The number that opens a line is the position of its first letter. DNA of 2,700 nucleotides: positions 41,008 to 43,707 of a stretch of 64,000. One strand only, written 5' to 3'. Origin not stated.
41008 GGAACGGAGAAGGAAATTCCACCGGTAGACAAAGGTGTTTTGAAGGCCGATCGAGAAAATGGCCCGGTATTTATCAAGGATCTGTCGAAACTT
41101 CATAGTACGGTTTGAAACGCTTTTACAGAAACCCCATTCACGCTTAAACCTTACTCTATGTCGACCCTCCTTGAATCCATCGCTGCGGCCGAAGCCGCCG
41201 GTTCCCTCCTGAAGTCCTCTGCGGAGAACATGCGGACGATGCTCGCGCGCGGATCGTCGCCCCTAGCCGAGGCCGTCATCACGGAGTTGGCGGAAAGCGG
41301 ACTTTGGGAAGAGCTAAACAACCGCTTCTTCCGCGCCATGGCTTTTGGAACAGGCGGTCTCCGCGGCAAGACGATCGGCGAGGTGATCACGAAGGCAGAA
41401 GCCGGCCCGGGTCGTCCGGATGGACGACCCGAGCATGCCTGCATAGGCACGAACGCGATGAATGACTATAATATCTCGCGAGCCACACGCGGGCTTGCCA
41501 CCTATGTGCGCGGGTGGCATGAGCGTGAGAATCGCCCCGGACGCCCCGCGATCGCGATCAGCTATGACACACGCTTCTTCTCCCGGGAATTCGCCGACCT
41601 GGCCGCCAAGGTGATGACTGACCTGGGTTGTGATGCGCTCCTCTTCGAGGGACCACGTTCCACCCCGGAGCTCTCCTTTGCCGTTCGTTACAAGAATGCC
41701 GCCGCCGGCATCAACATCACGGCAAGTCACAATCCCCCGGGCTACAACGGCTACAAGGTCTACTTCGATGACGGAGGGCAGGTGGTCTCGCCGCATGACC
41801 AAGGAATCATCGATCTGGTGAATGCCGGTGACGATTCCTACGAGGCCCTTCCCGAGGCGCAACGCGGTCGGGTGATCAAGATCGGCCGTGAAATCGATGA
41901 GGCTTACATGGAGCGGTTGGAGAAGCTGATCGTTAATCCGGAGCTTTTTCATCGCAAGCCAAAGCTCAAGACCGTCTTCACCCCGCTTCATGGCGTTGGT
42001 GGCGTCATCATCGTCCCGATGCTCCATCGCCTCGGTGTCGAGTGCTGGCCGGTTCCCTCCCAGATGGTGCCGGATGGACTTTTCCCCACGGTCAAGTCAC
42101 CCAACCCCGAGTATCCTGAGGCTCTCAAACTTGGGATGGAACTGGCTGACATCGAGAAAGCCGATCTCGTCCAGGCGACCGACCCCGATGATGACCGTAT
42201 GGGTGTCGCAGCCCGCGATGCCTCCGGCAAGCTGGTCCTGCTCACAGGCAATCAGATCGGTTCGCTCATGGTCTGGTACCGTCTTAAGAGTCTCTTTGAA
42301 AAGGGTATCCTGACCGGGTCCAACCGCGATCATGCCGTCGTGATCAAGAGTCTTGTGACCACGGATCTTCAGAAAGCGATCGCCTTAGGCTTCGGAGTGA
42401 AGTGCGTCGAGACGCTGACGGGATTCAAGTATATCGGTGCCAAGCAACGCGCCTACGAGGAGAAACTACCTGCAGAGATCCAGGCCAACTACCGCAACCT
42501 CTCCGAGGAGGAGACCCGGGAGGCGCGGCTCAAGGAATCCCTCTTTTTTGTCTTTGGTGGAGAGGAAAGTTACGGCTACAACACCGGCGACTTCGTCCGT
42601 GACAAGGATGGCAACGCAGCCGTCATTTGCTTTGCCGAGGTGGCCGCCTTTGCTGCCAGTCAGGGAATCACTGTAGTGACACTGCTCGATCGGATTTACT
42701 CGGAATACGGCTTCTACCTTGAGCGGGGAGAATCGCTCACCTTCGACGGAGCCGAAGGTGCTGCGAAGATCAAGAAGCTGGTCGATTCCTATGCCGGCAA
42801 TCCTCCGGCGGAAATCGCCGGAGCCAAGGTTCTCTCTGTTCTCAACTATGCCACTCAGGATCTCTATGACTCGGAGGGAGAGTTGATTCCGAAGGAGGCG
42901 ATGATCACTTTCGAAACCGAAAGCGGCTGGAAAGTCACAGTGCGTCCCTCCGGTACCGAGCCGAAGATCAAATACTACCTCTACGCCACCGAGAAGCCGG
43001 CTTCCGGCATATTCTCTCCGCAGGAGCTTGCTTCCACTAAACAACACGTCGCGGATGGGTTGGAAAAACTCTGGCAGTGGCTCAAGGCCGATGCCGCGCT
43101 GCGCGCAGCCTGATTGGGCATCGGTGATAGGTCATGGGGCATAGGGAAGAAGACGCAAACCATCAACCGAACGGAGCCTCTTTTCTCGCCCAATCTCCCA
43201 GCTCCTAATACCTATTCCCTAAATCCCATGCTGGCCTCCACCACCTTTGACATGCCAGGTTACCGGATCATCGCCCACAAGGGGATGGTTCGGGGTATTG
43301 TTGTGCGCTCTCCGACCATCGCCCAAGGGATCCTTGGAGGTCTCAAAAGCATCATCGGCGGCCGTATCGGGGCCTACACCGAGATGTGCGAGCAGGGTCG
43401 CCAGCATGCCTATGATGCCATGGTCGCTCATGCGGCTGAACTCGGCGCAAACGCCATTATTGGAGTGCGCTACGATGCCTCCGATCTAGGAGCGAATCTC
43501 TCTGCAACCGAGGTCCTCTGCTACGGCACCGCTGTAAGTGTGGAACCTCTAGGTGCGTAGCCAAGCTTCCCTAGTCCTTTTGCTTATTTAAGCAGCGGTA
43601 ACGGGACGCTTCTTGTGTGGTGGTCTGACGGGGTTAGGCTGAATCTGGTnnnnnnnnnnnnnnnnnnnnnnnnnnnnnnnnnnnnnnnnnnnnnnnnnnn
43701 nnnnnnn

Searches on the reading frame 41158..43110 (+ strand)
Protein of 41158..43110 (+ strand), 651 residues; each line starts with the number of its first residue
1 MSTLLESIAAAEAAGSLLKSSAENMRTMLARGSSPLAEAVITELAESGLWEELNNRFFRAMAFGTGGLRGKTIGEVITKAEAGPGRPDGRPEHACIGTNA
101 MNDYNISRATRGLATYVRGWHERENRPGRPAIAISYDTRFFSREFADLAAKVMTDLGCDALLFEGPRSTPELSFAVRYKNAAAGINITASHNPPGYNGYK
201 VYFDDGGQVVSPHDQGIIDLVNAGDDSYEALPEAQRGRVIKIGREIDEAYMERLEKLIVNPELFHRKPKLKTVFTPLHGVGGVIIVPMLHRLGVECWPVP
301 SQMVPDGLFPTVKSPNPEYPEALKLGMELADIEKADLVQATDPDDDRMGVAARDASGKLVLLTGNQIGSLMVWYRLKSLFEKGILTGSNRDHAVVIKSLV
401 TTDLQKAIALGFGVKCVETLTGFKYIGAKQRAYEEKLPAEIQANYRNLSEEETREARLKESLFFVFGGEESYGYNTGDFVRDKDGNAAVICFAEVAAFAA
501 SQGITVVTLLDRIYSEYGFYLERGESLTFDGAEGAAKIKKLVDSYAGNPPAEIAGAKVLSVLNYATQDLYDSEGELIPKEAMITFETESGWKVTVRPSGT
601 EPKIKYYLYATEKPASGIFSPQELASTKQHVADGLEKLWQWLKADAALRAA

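Call 53: search_protein_families(library=pfam, proteins=[window:41158-43110:+], max_evalue=0.00001)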
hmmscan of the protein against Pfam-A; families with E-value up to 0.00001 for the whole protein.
window:41158-43110:+ (651 aa): 3 families
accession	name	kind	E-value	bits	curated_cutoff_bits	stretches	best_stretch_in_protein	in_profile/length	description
PF02878.22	PGM_PMM_I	-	2.5e-33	115.1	22.5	1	97-225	14-135/138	Phosphoglucomutase/phosphomannomutase, alpha/beta/alpha domain I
PF02879.22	PGM_PMM_II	-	9.2e-22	78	29.3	1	248-354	1-100/103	Phosphoglucomutase/phosphomannomutase, alpha/beta/alpha domain II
PF02880.22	PGM_PMM_III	-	1.1e-12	48.6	20.7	1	364-517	2-115/115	Phosphoglucomutase/phosphomannomutase, alpha/beta/alpha domain III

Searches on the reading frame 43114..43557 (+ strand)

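Call 53: search_protein_families(library=pfam, proteins=[window:43114-43557:+], max_evalue=0.00001)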
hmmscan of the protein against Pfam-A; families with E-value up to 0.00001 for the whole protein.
window:43114-43557:+ (148 aa): 1 family
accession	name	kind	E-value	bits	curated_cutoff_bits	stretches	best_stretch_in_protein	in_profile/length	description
PF01906.23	YbjQ_1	-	1.4e-31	109.6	23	1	39-143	1-103/103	Putative heavy-metal-binding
